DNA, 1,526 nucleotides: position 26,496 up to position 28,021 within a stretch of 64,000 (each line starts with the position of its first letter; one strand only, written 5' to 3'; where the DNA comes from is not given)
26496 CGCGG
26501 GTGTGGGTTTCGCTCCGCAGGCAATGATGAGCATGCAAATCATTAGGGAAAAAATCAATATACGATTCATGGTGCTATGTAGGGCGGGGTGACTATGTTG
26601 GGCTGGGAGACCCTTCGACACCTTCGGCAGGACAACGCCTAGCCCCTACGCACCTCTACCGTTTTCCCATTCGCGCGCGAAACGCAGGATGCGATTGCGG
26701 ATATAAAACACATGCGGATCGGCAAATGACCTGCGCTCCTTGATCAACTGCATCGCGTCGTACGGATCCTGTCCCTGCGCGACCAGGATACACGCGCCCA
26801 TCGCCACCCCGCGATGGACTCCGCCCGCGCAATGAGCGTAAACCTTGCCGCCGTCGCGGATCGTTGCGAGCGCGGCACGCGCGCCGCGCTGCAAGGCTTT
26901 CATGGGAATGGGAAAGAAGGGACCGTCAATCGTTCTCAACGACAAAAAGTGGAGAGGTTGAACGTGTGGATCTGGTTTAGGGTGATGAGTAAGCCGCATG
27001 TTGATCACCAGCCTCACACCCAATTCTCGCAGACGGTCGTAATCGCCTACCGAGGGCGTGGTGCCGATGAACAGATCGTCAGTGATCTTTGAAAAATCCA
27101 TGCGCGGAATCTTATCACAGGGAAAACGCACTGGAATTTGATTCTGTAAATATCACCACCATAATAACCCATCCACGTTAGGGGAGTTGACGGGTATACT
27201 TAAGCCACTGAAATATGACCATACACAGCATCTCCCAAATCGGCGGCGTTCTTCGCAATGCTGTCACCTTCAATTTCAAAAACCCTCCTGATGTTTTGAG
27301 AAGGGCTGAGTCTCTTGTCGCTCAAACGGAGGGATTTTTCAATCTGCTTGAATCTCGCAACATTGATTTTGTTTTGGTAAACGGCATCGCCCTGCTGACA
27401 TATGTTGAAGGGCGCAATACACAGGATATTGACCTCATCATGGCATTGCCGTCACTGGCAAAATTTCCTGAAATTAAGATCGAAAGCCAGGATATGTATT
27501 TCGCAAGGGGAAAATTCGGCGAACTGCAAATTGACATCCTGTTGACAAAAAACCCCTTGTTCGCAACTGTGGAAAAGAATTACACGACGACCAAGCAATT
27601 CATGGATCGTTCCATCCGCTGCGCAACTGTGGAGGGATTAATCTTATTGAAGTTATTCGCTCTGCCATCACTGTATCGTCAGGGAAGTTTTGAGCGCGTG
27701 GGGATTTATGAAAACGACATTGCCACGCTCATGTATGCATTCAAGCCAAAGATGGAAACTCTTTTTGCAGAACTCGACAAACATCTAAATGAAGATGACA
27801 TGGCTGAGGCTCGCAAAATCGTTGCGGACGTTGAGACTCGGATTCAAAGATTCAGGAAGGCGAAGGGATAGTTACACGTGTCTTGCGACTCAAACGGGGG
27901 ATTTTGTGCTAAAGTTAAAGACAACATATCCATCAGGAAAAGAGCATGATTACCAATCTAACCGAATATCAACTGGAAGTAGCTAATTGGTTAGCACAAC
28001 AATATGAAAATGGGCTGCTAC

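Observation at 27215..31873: Co-directional NTase-like / unknown / NB-ARC-TPR (STAND) gene trio: candidate uncharacterised conflict or defence module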

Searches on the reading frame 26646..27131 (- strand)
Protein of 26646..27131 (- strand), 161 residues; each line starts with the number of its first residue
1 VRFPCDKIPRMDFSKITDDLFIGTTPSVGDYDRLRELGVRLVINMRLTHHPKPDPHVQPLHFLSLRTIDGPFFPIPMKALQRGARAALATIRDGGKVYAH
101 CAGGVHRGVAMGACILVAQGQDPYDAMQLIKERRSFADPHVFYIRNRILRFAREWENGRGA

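Call 3: search_protein_families(library=pfam, proteins=[window:26646-27131:-], max_evalue=0.01)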
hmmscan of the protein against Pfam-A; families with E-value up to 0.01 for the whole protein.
window:26646-27131:- (161 aa): 3 families
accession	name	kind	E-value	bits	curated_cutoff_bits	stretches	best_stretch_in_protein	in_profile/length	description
PF22785.1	Tc-R-P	-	3.1e-05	24.9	27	1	24-121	9-106/106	Polymorphic toxin system, DSP-PTPase phosphatase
PF22784.1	PTP-SAK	-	5.6e-05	23.7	27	1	26-127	18-120/153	Swiss Army Knife protein, DSP-PTPase phosphatase domain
PF00782.25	DSPc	-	7.4e-05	23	33.5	1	20-141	1-121/133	Dual specificity phosphatase, catalytic domain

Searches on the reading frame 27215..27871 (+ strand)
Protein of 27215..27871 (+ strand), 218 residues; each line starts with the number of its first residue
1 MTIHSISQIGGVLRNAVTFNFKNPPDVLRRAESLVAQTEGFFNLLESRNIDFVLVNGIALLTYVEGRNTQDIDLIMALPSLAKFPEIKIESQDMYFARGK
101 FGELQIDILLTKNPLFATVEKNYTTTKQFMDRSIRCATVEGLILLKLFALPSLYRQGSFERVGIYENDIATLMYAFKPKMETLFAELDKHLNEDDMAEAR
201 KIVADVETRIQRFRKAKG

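Call 3: search_protein_families(library=pfam, proteins=[window:27215-27871:+], max_evalue=0.01)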
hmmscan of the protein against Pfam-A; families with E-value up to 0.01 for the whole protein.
window:27215-27871:+ (218 aa): 1 family
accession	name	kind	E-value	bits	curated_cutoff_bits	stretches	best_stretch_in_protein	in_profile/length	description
PF05269.17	Phage_CII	-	0.0004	21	21.3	1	153-211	24-82/91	Bacteriophage CII protein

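Call 4: search_protein_families(library=padloc, proteins=[window:27215-27871:+], max_evalue=0.1)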
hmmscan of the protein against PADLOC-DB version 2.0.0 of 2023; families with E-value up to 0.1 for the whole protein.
window:27215-27871:+ (218 aa): 0 families

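Call 5: search_protein_families(library=ncbifam, proteins=[window:27215-27871:+], max_evalue=0.1)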
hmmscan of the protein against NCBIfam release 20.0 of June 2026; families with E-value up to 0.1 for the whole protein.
window:27215-27871:+ (218 aa): 0 families

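Call 7: search_solved_structures(query=window:27215-27871:+, max_evalue=1, show_alignments=2)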
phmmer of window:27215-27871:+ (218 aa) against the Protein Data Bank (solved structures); distinct sequences matched with E-value up to 1: 2.
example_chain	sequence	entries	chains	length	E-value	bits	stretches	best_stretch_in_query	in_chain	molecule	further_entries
1xwr_A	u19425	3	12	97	0.52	13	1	142-210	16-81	Regulatory protein CII | Transcriptional activator II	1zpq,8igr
1zs4_A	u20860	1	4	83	0.66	12.7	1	140-207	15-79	Regulatory protein CII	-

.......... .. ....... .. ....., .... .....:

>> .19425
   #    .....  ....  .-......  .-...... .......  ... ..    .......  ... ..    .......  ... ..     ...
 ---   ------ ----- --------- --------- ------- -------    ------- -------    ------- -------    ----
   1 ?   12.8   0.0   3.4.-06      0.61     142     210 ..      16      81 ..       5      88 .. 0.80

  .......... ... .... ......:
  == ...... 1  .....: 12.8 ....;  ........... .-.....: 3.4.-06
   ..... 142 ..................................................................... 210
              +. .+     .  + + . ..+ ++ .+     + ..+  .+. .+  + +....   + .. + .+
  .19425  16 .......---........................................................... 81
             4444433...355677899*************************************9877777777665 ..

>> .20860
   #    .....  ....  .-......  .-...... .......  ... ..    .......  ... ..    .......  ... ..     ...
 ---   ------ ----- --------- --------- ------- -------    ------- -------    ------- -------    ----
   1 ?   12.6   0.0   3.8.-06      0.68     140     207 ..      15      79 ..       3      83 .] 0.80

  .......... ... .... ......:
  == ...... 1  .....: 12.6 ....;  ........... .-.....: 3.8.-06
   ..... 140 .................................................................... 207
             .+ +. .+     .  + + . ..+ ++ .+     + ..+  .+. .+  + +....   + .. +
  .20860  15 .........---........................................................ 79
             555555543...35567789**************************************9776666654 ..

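Call 11: find_homologous_proteins(query=window:27215-27871:+, max_evalue=0.001)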
Query window:27215-27871:+ (218 aa): 4787 proteins with E <= 0.001 among 5008 candidates; the best 120 are listed.
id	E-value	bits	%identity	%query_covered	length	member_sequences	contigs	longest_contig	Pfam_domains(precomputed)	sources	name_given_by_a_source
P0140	5.9e-137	471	100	100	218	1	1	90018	-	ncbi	-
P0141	7.7e-124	429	91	100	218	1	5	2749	-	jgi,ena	-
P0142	2.6e-123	427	90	100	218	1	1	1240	-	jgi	-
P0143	3.6e-122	423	91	100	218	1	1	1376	-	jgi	jgi:hypothetical protein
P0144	4.3e-122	423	90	100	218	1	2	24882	-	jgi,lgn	jgi:hypothetical protein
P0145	5.6e-122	423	88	100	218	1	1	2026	-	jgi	-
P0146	6.2e-121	419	90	100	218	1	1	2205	-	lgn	-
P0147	6.5e-121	419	89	100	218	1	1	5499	-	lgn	-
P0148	2.0e-120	418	90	100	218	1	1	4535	-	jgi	jgi:hypothetical protein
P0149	1.0e-119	415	88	100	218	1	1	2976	-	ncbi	-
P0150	1.9e-119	414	88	100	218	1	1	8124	-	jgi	jgi:hypothetical protein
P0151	2.1e-119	414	87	100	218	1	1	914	-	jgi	jgi:hypothetical protein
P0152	4.0e-119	413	87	100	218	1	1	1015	-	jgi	jgi:hypothetical protein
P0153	1.5e-118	411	86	100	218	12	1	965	-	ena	-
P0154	2.8e-118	411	86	100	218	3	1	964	-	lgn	-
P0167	1.6e-114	398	85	99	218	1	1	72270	-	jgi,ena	-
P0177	1.1e-112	392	83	99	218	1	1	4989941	-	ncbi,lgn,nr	ncbi:MAG: hypothetical protein IPP66_02615 [Anaerolineales bacterium]|nr:hypothetical protein [Anaer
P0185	2.7e-112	391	83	100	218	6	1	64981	-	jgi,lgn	jgi:hypothetical protein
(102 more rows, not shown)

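Call 30: find_encoding_contigs(protein=P0177, flank=7000, max_places=2)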
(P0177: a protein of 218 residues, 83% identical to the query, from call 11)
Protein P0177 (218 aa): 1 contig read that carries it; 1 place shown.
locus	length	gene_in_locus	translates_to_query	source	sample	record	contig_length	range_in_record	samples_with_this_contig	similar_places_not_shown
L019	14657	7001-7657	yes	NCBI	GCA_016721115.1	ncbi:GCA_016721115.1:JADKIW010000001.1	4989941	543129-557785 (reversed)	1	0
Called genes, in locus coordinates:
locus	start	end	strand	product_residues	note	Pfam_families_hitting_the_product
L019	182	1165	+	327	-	PF00248:Aldo_ket_red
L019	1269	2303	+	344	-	PF00483:NTP_transferase, PF25084:LbH_EIF2B (faint), PF25087:GMPPB_C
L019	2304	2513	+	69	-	-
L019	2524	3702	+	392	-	PF00155:Aminotran_1_2, PF01041:DegT_DnrJ_EryC1, PF01053:Cys_Met_Meta_PP (weak)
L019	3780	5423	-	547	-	PF19830:DUF6311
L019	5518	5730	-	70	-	PF00313:CSD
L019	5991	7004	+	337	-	PF01636:APH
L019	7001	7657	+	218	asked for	-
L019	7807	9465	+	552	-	PF10592:AIPR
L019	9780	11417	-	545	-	PF02878:PGM_PMM_I, PF02879:PGM_PMM_II, PF02880:PGM_PMM_III, PF00408:PGM_PMM_IV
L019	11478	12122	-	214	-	PF00072:Response_reg, PF00196:GerE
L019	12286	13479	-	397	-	PF07730:HisKA_3, PF13581:HATPase_c_2 (weak), PF02518:HATPase_c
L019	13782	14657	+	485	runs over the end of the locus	PF20154:LNT_N (weak), PF00795:CN_hydrolase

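Call 31: find_encoding_contigs(protein=P0167, flank=7000, max_places=2)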
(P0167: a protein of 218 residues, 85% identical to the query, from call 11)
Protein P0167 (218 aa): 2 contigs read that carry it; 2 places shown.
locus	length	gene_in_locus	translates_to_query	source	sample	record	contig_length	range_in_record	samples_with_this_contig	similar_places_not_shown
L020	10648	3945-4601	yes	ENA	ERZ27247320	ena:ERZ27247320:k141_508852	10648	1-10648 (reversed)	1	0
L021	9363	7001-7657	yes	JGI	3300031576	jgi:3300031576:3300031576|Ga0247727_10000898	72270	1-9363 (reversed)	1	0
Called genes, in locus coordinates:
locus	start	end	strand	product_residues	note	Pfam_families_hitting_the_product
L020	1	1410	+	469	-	?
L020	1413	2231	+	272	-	PF01476:LysM, PF23473:LysM3_LYK4_5 (faint), PF01476:LysM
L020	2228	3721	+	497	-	PF03816:LytR_cpsA_psr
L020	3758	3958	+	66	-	-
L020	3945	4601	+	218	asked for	-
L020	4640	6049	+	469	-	PF08450:SGL (faint), PF07494:Reg_prop (faint), PF20067:SSL_N (faint), PF13620:CarboxypepD_reg (faint)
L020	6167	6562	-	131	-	-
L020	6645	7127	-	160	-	PF24698:DUF7662, PF01381:HTH_3, PF12844:HTH_19 (weak), PF13560:HTH_31 (weak)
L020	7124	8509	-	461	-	PF01420:Methylase_S (weak)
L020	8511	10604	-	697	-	PF02384:N6_Mtase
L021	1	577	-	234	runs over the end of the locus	-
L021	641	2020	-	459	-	PF21033:RMD1-3 (faint), PF23914:TPR_CcmH_CycH (faint), PF00515:TPR_1 (faint), PF07719:TPR_2 (faint), PF13414:TPR_11 (faint), PF13424:TPR_12 (faint), PF13432:TPR_16 (faint), PF14559:TPR_19 (faint), +4 more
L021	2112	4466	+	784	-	PF00512:HisKA, PF02518:HATPase_c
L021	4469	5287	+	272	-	PF01476:LysM, PF23473:LysM3_LYK4_5 (faint), PF01476:LysM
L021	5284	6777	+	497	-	PF03816:LytR_cpsA_psr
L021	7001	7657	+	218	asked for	-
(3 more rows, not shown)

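Call 32: find_encoding_contigs(protein=P0185, flank=7000, max_places=3)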
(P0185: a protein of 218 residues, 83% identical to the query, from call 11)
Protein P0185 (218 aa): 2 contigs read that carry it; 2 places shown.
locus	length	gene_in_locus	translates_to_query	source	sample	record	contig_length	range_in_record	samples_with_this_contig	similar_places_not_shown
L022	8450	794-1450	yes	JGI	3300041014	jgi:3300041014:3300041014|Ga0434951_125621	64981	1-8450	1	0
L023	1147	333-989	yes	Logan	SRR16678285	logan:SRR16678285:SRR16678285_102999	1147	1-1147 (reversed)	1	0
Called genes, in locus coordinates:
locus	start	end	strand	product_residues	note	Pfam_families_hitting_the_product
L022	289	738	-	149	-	PF00782:DSPc (weak)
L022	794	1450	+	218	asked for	-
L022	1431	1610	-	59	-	-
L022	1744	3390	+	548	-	PF01039:Carboxyl_trans, PF03255:ACCA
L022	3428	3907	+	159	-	PF05635:23S_rRNA_IVP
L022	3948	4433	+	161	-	PF07617:DUF1579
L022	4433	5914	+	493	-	PF00289:Biotin_carb_N, PF02222:ATP-grasp, PF02786:CPSase_L_D2, PF07478:Dala_Dala_lig_C, PF02785:Biotin_carb_C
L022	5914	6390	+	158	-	PF25984:BSH_YknX (faint), PF25919:BSH_CusB (faint), PF00364:Biotin_lipoyl, PF25917:BSH_RND, PF25973:BSH_CzcB (faint), PF25997:BSH_YhbJ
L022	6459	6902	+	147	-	PF19315:MC_hydratase, PF01575:MaoC_dehydratas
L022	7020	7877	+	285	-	PF03328:HpcH_HpaI, PF15617:C-C_Bond_Lyase, PF22484:DUF6986 (weak)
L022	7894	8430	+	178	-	PF01797:Y1_Tnp (weak)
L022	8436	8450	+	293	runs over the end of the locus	PF00892:EamA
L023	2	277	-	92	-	?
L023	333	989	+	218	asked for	-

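Call 34: search_protein_families(library=phrogs, proteins=[window:27215-27871:+], max_evalue=0.1)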
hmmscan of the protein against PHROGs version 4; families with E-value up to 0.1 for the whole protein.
window:27215-27871:+ (218 aa): 0 families

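Call 35: search_protein_families(library=pfam, proteins=[window:27215-27871:+], max_evalue=10)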
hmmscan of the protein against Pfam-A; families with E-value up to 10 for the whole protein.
window:27215-27871:+ (218 aa): 5 families
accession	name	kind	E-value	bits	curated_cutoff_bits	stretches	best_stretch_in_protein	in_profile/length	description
PF05269.17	Phage_CII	-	0.0004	21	21.3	1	153-211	24-82/91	Bacteriophage CII protein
PF23789.1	Pre_tape_measure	-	0.027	14.7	27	1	155-198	17-60/149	Pre-tape measure protein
PF08843.17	AbiEii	-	0.099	13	22.5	1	90-153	82-152/238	Nucleotidyl transferase AbiEii toxin, Type IV TA system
PF14907.12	NTP_transf_5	-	0.14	12.1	31.2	1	28-83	50-108/249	Uncharacterised nucleotidyltransferase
PF09413.15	DUF2007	-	0.61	10.7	25.7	0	192-207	51-66/66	Putative prokaryotic signal transducing protein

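Call 66: search_solved_structures(query=A4, max_evalue=10, show_alignments=3)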
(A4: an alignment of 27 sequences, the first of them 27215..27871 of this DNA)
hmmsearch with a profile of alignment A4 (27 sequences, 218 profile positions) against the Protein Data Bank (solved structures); distinct sequences matched with E-value up to 10: 2.
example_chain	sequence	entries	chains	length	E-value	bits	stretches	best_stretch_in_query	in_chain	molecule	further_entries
5uvd_A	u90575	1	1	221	0.26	13.9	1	31-78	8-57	Nucleotidyltransferase-like protein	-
5jkq_A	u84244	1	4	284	0.54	12.9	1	22-89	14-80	PfVFT1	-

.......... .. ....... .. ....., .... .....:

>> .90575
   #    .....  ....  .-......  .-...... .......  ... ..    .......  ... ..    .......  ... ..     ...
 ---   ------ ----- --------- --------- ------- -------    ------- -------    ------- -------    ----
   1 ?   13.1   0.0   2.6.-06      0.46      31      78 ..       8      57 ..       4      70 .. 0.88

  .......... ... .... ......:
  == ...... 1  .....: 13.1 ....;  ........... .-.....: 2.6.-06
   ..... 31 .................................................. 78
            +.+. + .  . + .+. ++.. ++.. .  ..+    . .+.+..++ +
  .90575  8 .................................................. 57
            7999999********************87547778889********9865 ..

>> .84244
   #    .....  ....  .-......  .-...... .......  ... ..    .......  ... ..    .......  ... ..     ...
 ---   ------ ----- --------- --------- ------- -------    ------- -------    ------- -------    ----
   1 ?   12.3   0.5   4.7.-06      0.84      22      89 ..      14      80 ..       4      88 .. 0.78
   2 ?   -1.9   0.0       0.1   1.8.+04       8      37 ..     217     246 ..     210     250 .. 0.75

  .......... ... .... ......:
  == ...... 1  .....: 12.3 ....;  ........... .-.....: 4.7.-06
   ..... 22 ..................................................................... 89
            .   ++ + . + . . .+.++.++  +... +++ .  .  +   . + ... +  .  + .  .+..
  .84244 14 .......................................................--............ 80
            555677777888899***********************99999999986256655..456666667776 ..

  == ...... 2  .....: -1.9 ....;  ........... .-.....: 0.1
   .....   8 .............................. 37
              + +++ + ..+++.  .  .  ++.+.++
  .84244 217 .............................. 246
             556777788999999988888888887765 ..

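Call 80: list_cluster_members(proteins=[P0140, P0121, P0001])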
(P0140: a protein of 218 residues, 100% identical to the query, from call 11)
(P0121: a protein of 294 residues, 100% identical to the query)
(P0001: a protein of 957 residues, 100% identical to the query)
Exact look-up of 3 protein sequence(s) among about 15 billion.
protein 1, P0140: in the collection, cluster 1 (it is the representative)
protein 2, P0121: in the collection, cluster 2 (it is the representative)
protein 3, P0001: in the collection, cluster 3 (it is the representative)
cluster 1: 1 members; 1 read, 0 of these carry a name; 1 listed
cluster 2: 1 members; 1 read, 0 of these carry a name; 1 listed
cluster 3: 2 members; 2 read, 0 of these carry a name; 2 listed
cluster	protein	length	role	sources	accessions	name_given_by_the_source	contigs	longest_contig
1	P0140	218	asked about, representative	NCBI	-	-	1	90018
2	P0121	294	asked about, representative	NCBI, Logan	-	-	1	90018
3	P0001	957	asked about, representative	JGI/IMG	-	-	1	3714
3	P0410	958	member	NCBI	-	-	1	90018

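Call 88: search_protein_families(library=pfam, proteins=[L020:3758-3958:+, L019:7807-9465:+], max_evalue=0.01)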
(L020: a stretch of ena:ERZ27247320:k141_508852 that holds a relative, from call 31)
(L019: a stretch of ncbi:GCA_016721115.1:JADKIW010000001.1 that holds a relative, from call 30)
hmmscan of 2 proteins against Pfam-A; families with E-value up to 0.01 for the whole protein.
L020:3758-3958:+ (66 aa): 0 families

L019:7807-9465:+ (552 aa): 1 family
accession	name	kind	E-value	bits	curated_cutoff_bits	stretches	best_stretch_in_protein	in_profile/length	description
PF10592.14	AIPR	-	2.2e-46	159.4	25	1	234-504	1-290/308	AIPR protein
